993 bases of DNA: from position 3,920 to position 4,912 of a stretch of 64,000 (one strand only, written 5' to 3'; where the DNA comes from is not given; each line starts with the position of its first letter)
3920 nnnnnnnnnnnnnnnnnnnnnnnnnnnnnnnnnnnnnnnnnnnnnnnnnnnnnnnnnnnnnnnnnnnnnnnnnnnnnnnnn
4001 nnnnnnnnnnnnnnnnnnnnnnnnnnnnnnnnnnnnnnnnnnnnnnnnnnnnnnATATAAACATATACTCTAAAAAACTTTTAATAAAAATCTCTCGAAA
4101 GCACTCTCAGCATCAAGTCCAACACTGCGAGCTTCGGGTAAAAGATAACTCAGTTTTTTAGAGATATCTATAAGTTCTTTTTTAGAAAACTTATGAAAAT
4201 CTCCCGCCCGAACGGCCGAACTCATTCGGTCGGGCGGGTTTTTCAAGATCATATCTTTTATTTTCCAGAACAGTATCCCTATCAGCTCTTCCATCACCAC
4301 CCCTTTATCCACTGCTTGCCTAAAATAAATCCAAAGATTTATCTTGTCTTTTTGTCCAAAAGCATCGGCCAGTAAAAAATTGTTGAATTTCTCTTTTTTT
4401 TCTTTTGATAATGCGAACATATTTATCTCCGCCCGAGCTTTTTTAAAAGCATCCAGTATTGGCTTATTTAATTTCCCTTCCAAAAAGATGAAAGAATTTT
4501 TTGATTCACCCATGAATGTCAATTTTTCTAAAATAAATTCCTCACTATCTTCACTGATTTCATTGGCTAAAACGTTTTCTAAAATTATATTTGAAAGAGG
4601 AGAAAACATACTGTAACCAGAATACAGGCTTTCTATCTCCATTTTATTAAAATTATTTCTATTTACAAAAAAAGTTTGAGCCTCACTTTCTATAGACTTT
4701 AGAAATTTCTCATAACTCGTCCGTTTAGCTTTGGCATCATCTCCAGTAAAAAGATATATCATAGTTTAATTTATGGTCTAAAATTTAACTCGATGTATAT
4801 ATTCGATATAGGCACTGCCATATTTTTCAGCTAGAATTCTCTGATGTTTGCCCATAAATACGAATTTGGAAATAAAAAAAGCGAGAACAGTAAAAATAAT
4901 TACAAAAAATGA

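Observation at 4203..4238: Family A palindromic elements in frame in holA and twice in polA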

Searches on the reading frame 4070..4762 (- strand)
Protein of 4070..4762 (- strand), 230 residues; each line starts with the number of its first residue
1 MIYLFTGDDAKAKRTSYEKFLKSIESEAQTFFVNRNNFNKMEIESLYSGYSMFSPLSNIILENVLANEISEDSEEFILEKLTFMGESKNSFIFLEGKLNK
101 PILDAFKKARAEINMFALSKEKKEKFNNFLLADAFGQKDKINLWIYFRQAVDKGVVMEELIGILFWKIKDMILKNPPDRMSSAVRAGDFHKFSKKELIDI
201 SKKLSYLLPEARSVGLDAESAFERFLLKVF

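Call 13: search_protein_families(library=pfam, proteins=[window:4070-4762:-], max_evalue=0.01)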
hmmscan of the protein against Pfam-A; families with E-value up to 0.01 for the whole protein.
window:4070-4762:- (230 aa): 0 families

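Call 14: search_protein_families(library=ncbifam, proteins=[window:4070-4762:-], max_evalue=0.01)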
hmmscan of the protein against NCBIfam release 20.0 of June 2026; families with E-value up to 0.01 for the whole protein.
window:4070-4762:- (230 aa): 1 family
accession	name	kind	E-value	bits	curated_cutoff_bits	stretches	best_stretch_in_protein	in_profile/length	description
TIGR01128.2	holA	equivalog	1e-05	25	80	1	2-125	1-133/316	DNA polymerase III subunit delta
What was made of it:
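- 4070..4762 (-): Host ORF 1: a 230-aa protein conserved in Patescibacteria (orthologs typically 215 aa). It is possibly the DNA polymerase III delta subunit (holA). TIGR01128 at E = 1e-5, below cutoff (call 14).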

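Call 47: find_homologous_proteins(query=window:4070-4762:-, max_evalue=0.00001)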
Query window:4070-4762:- (230 aa): 1173 proteins with E <= 0.00001 among 1628 candidates; the best 120 are listed.
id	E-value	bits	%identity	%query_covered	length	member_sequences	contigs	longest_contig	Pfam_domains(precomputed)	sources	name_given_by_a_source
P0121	5.5e-141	486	100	100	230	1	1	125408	-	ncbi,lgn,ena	-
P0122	6.1e-92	325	69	100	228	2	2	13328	-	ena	-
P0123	4.0e-85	303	64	100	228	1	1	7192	-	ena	-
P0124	7.4e-83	296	67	100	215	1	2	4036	-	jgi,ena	-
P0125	8.7e-82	292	64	100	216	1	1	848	-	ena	-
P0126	8.8e-81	289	65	100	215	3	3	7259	-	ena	-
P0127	1.8e-80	288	63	100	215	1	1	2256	-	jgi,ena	-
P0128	2.1e-80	288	64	100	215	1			-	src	-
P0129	3.5e-80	287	63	100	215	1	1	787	-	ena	-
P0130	3.9e-80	287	64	100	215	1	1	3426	-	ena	-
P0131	5.2e-80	286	63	100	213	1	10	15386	-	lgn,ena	-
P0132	6.4e-80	286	62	100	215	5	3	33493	-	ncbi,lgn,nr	ncbi:MAG: hypothetical protein KBD17_00690 [Candidatus Pacebacteria bacterium]|nr:hypothetical prote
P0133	7.0e-80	286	63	100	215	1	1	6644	-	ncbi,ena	-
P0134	7.4e-80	286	63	100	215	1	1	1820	-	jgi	-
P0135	1.3e-79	285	63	100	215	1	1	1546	-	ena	-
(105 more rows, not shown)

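Call 49: find_encoding_contigs(protein=P0122, flank=10000, max_places=2)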
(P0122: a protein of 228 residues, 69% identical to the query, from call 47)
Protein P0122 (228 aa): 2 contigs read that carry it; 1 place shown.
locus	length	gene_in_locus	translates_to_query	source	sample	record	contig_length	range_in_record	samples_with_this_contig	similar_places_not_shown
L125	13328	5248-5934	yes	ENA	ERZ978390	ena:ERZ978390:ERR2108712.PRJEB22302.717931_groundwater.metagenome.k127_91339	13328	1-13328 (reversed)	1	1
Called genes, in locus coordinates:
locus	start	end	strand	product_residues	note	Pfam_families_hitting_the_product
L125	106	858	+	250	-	-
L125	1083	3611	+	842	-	PF02739:5_3_exonuc_N, PF01367:5_3_exonuc, PF00476:DNA_pol_A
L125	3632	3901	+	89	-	PF15919:HicB_lk_antitox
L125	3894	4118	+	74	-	PF07927:HicA_toxin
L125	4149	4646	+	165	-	-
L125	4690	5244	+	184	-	PF04191:PEMT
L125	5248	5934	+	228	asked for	-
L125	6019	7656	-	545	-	PF00239:Resolvase, PF07508:Recombinase, PF13408:Zn_ribbon_recom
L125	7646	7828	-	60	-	PF12728:HTH_17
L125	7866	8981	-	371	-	PF00589:Phage_integrase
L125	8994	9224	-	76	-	-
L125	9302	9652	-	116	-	-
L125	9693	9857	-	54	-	-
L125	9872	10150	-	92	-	PF18903:DUF5659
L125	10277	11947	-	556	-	PF18864:AbiTii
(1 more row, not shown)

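Call 50: find_encoding_contigs(protein=P0123, flank=8000, max_places=2)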
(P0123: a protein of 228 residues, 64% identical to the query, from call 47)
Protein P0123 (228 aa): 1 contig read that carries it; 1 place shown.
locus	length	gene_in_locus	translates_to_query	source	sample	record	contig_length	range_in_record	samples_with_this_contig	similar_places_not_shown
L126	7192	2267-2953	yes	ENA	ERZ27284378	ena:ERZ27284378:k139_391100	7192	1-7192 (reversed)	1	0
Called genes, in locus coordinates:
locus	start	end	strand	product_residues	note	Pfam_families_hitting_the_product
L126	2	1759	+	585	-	?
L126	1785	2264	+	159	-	-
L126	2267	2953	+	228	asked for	-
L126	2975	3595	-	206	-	PF00657:Lipase_GDSL, PF13472:Lipase_GDSL_2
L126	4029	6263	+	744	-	PF04851:ResIII, PF17757:UvrB_inter, PF27431:UvrB_3rd, PF00271:Helicase_C (weak), PF12344:UvrB, PF02151:UVR (faint)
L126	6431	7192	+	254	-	?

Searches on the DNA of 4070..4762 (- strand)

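Call 61: search_with_rna_model(model_id=R1, sources=[L125, L126, L120, L121, L122, L123, L124, L002, L010, L021, L044, L103, L104, L009, L063, L058, L075, L038, L039, L066, L093], max_evalue=0.05)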
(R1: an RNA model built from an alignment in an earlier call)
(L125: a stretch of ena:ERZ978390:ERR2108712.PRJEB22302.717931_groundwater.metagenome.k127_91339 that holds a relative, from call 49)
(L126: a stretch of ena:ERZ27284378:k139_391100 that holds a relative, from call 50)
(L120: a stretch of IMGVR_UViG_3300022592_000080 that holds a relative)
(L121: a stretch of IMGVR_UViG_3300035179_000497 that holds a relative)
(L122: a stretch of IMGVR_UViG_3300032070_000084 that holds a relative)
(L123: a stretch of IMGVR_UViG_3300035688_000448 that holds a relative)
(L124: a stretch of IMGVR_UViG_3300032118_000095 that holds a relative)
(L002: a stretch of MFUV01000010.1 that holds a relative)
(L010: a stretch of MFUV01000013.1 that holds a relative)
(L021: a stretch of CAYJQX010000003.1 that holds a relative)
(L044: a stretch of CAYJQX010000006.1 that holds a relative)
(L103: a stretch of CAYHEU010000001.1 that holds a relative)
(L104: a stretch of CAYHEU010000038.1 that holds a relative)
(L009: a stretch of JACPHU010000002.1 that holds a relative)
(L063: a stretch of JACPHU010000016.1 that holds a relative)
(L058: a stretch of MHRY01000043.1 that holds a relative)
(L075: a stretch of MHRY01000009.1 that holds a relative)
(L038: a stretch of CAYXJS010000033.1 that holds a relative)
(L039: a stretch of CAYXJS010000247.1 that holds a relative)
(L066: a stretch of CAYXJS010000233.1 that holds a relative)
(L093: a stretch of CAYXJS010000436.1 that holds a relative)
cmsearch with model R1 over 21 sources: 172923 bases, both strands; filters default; matches with E-value up to 0.05: 55.
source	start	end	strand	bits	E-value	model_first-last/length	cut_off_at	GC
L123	12244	12279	-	62.3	1.3e-10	1-36/36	no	0.72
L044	3012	3047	-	61.5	1.9e-10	1-36/36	no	0.75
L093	349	384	+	61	2.4e-10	1-36/36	no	0.72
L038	5508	5543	-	60.8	2.7e-10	1-36/36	no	0.64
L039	2299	2334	-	60.8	2.7e-10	1-36/36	no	0.64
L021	2675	2710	-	60.5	3.1e-10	1-36/36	no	0.78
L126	2782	2817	+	59.5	5.1e-10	1-36/36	no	0.78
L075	1790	1825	-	59.4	5.3e-10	1-36/36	no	0.72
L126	5483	5518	+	59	6.5e-10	1-36/36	no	0.83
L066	3832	3867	+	55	4.7e-09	1-36/36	no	0.64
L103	2257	2291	-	51.4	2.7e-08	1-36/36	no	0.74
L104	2050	2084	+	51.1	3.2e-08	1-36/36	no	0.71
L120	12837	12869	+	50.4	4.7e-08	1-36/36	no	0.73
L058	727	764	+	49.1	8.8e-08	1-36/36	no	0.66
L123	6143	6178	-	48.1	1.4e-07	1-36/36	no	0.69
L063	1612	1658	+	47.7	1.7e-07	1-36/36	no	0.7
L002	4583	4612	-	45.1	6.3e-07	1-36/36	no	0.8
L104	1641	1675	+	44.7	7.7e-07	1-36/36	no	0.69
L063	1659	1691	-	42.1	2.7e-06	1-36/36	no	0.79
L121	1152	1182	-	40.8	5.3e-06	1-36/36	no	0.84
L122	3736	3766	+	40.8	5.3e-06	1-36/36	no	0.84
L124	2555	2585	+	40.8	5.3e-06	1-36/36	no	0.84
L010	71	100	+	37.4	2.7e-05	1-36/36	no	0.83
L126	2782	2817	-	36.6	4.2e-05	1-36/36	no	0.78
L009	1245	1277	+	36.2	5.1e-05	1-36/36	no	0.76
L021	2675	2710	+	35.7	6.2e-05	1-36/36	no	0.78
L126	5483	5518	-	34.3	0.00013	1-36/36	no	0.83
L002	4583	4612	+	31.9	0.00042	1-36/36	no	0.8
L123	12244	12279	+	31.5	0.0005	1-36/36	no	0.72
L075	1790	1825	+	30.7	0.00073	1-36/36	no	0.72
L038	5508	5543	+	30.6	0.00079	1-36/36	no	0.64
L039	2299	2334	+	30.6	0.00079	1-36/36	no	0.64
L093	349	384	-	30.4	0.00085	1-36/36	no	0.72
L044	3012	3047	+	29.7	0.0012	1-36/36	no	0.75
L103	2257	2291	+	28.8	0.0019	1-36/36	no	0.74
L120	12837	12869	-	28.8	0.0019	1-36/36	no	0.73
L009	2472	2525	+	28.7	0.002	1-36/36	no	0.65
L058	727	764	-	28.7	0.002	1-36/36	no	0.66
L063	1612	1658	-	28.1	0.0027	1-36/36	no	0.7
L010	71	100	-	27.5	0.0037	1-36/36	no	0.83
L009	1245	1277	-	26.7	0.0053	1-36/36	no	0.76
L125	5763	5801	+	26.5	0.0058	1-36/36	no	0.72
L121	1152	1182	+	26.4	0.0063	1-36/36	no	0.84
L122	3736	3766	-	26.4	0.0063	1-36/36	no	0.84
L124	2555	2585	-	26.4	0.0063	1-36/36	no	0.84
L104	2050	2084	-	26.2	0.0071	1-36/36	no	0.71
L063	1659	1691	+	26.1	0.0072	1-36/36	no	0.79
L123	6143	6178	+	25.8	0.0082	1-36/36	no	0.69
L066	3832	3867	-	25.2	0.011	1-36/36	no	0.64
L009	2472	2525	-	24.2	0.019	1-36/36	no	0.65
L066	4090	4121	-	24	0.02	1-36/36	no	0.78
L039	2557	2588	+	23.7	0.023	1-36/36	no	0.75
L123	8329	8358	-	23.1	0.032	1-36/36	no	0.83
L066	4090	4121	+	22.5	0.042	1-36/36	no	0.78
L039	2557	2588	-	22.2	0.049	1-36/36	no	0.75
